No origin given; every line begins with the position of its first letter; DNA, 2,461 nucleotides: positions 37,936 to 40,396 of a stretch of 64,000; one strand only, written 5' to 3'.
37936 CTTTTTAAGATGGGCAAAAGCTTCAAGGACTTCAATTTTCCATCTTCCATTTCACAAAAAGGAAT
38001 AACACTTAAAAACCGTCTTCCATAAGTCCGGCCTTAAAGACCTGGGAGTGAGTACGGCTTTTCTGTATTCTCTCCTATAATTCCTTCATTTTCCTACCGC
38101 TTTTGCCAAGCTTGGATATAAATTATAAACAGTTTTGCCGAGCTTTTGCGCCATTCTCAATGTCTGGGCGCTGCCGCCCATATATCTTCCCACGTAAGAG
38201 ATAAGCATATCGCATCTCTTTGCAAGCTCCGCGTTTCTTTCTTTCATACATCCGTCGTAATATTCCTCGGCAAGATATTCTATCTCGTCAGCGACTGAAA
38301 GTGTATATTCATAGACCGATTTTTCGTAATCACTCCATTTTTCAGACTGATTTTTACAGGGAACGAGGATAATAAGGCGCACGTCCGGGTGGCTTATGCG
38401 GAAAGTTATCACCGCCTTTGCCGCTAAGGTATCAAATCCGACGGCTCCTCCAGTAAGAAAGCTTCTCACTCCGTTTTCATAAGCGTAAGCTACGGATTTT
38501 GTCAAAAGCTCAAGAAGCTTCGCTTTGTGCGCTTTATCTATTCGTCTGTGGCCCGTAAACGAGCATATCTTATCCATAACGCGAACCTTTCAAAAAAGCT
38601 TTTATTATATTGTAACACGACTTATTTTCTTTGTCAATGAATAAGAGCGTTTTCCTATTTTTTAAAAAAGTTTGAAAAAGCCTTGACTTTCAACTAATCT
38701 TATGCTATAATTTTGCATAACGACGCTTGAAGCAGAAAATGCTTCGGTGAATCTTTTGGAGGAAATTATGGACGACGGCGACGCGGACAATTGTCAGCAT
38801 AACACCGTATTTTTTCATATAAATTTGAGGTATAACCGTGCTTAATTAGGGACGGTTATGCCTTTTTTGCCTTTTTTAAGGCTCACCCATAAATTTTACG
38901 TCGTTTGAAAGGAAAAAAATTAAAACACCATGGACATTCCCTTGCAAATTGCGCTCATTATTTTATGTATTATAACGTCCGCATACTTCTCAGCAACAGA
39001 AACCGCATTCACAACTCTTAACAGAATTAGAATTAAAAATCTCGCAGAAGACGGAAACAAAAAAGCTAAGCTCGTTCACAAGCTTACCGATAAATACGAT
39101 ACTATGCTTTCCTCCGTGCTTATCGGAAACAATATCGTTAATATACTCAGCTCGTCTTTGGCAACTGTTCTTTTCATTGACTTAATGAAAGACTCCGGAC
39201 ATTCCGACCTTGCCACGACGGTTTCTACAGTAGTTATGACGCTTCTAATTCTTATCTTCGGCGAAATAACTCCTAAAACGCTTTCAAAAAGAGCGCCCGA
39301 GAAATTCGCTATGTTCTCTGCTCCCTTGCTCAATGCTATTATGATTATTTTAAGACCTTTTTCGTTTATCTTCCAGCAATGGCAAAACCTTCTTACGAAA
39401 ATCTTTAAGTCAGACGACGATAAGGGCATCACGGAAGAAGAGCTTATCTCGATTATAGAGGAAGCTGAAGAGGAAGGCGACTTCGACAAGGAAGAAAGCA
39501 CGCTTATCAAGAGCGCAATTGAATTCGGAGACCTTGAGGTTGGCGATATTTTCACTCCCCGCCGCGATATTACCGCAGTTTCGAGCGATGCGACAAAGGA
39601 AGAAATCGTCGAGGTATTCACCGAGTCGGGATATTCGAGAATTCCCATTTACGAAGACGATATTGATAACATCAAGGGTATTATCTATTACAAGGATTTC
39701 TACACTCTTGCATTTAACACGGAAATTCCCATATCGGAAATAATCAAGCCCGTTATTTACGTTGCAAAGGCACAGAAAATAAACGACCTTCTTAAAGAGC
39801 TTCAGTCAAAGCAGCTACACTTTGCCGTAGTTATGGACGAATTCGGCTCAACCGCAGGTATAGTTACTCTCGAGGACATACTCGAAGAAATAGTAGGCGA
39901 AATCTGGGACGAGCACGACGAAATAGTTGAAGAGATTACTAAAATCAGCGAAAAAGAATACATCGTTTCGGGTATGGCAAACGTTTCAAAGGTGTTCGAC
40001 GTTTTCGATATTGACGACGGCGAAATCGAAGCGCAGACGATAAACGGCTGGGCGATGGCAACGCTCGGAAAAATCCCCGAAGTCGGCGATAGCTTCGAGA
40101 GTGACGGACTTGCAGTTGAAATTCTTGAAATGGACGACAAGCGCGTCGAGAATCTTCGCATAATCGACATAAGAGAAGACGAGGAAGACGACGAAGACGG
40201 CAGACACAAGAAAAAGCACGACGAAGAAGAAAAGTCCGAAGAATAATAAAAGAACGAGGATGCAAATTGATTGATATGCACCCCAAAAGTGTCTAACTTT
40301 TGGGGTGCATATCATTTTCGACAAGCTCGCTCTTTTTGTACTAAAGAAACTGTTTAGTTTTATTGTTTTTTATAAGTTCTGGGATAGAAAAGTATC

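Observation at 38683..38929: Asp-rich leader peptide with its stop codon inside an intrinsic terminator, upstream of a CNNM/CorC-type cation transporter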

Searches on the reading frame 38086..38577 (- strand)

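Call 7: search_protein_families(library=pfam, proteins=[window:38086-38577:-])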
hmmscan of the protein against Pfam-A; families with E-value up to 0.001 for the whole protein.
window:38086-38577:- (163 aa): 1 family
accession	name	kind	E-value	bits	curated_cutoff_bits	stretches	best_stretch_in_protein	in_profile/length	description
PF06908.16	YpsA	-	6.8e-16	59.1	27.7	1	20-135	23-140/168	YspA SLOG family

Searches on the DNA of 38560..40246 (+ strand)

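Call 4: search_rna_families(source=window, start=38560, end=39000, threshold=evalue, max_evalue=10, show_alignments=3)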
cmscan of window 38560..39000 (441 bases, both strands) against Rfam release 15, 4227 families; matches with E-value up to 10: 5.
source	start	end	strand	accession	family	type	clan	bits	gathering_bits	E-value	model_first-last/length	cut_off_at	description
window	38587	38616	-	RF01318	CRISPR-DR5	Gene; CRISPR;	CL00015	19.2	40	2.6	1-37/37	no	CRISPR RNA direct repeat element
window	38583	38661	+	RF02371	PyrG_leader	Cis-reg; leader;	-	17.7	65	9.4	1-78/78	no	PyrG leader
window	38836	38910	-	RF00623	P1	Gene;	-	13.6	100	2.4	106-180/180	no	Pseudomonas sRNA P1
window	38655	38687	-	RF03027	RT-6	Gene; sRNA;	-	12.4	46.7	5.3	37-70/75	no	RT-6 RNA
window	38656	38867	+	RF02660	icaR_3p_UTR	Cis-reg;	-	11.3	369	3.2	1-390/390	no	icaR 3'UTR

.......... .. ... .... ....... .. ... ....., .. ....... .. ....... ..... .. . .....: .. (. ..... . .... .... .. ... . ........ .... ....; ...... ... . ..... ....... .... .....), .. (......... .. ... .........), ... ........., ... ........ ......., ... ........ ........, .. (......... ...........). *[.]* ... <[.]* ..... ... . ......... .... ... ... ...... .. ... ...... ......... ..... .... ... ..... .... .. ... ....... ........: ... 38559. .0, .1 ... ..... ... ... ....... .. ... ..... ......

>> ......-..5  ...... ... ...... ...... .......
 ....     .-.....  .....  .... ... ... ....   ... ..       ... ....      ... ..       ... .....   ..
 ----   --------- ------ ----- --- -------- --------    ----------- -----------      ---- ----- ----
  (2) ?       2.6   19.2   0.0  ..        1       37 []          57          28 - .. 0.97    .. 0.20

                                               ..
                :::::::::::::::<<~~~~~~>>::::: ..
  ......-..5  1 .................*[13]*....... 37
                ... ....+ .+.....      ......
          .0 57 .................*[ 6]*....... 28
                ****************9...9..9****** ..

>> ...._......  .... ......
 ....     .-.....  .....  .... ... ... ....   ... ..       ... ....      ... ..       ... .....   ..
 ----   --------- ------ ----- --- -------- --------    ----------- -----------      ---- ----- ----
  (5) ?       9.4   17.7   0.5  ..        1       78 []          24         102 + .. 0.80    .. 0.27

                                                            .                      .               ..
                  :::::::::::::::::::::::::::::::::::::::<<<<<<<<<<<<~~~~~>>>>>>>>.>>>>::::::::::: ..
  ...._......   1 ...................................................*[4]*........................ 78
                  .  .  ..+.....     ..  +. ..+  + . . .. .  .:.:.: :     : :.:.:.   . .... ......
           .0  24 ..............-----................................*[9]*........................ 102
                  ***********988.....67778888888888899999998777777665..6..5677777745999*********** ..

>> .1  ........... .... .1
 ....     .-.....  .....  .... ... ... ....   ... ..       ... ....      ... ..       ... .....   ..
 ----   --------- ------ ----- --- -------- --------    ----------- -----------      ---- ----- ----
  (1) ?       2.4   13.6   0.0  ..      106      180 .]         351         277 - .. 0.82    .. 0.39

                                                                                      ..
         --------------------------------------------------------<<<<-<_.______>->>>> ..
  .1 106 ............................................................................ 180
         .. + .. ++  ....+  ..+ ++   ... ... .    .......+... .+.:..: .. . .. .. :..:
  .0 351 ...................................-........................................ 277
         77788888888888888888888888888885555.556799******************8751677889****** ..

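Call 50: search_rna_families(sources=[L015, L016, L017, L018, L020, L021, L023, L024, L025, L026, L027, L028, L029, L030, L031, L032, L033, L034, L035], threshold=gathering)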
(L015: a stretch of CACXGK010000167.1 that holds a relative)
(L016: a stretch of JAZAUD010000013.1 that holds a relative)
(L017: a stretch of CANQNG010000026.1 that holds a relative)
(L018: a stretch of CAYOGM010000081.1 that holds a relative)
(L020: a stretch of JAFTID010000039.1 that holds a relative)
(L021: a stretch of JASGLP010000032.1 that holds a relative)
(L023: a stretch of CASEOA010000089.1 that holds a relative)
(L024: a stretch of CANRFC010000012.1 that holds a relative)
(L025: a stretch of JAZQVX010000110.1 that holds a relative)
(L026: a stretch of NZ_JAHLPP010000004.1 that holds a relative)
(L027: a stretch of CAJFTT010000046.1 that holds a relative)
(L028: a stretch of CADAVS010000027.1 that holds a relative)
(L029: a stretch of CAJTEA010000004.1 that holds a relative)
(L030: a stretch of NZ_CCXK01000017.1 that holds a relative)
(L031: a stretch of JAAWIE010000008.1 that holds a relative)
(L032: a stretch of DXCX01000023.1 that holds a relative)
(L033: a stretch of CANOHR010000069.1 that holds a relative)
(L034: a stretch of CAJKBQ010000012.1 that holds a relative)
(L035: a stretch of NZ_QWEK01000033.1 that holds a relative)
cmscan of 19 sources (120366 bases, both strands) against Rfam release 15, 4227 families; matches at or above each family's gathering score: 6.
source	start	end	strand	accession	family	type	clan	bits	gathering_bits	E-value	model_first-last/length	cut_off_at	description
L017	2242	2486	-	RF00230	T-box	Cis-reg; leader;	-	107.1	93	2.1e-22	1-219/219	no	T-box leader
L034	635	734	+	RF00162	SAM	Cis-reg; riboswitch;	CL00012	77.7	44.4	2.9e-16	1-108/108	no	SAM riboswitch aptamer (S box leader)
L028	4269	4341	-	RF00005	tRNA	Gene; tRNA;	CL00001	66.8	29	4.4e-12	1-71/71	no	tRNA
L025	9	81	-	RF00005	tRNA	Gene; tRNA;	CL00001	64.3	29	2.2e-11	1-71/71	no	tRNA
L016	2763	2836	+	RF03064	RAGATH-18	Gene; sRNA;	-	61.2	44.9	2.1e-09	1-71/71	no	RAGATH-18 RNA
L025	90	173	-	RF00005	tRNA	Gene; tRNA;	CL00001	51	29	1e-07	1-71/71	no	tRNA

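Call 51: search_rna_families(sources=[L037, L038, L039, L040, L042, L043, L044, L045, L046, L047, L048, L049, L051, L052, L054, L055, L057, L059, L061], threshold=gathering)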
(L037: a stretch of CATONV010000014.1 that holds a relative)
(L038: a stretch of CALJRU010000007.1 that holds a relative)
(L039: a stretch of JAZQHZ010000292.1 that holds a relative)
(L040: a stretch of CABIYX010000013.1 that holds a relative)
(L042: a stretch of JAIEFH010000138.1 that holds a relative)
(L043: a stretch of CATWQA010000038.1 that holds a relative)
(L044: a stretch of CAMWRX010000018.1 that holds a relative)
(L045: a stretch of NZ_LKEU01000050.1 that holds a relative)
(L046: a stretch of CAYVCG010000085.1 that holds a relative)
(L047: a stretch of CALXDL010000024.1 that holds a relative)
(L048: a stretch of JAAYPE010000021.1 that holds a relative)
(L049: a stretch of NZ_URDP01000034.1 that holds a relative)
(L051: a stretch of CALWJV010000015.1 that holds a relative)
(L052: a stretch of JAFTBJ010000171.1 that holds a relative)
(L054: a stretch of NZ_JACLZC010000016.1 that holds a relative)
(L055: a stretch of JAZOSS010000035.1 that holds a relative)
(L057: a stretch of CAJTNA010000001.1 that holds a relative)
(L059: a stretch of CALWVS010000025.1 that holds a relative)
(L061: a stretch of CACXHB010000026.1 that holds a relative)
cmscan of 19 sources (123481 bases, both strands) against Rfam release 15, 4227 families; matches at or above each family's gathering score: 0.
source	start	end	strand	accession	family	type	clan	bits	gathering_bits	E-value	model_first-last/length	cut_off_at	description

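Call 52: search_rna_families(sources=[L062, L063, L064, L065, L066, L067, L068, L069, L070, L071, L072, L073, L074, L075, L076, L077, L078, L079, L080], threshold=gathering)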
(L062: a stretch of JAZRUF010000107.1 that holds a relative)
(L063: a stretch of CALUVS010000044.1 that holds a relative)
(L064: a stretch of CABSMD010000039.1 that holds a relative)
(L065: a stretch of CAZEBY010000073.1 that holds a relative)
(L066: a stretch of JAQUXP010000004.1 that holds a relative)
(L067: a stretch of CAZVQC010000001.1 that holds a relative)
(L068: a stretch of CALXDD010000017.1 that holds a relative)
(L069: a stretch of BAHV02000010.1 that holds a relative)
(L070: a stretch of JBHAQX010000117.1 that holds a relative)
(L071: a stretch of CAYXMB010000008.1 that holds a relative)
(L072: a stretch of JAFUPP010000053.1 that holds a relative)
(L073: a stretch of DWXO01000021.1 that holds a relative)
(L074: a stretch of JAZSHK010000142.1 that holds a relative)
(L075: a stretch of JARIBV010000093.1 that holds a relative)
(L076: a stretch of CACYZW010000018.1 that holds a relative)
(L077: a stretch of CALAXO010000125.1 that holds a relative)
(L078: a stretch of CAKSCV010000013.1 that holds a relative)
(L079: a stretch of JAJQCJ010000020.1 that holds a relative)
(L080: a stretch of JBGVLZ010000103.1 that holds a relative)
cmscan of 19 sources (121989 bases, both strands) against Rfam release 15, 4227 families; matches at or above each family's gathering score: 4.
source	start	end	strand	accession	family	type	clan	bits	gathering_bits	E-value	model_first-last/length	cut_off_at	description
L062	4585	4658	-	RF00005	tRNA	Gene; tRNA;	CL00001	69.3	29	9.1e-13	1-71/71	no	tRNA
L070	2057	2130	+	RF00005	tRNA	Gene; tRNA;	CL00001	69.2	29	1e-12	1-71/71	no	tRNA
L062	2483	2556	-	RF00005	tRNA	Gene; tRNA;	CL00001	63.1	29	4.8e-11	1-71/71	no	tRNA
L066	3522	3598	-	RF01734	Fluoride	Cis-reg; riboswitch;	-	50.6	34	8.4e-11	1-64/64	no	Fluoride riboswitch aptamer (crcB RNA motif)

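Call 53: search_rna_families(source=L016, start=2600, end=3010, threshold=evalue, max_evalue=0.01, show_alignments=1)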
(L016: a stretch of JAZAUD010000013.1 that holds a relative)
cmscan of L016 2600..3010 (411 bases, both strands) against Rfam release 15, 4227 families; matches with E-value up to 0.01: 1.
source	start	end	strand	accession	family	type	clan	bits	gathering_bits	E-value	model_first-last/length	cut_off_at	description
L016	2763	2836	+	RF03064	RAGATH-18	Gene; sRNA;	-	61.2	44.9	7.2e-12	1-71/71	no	RAGATH-18 RNA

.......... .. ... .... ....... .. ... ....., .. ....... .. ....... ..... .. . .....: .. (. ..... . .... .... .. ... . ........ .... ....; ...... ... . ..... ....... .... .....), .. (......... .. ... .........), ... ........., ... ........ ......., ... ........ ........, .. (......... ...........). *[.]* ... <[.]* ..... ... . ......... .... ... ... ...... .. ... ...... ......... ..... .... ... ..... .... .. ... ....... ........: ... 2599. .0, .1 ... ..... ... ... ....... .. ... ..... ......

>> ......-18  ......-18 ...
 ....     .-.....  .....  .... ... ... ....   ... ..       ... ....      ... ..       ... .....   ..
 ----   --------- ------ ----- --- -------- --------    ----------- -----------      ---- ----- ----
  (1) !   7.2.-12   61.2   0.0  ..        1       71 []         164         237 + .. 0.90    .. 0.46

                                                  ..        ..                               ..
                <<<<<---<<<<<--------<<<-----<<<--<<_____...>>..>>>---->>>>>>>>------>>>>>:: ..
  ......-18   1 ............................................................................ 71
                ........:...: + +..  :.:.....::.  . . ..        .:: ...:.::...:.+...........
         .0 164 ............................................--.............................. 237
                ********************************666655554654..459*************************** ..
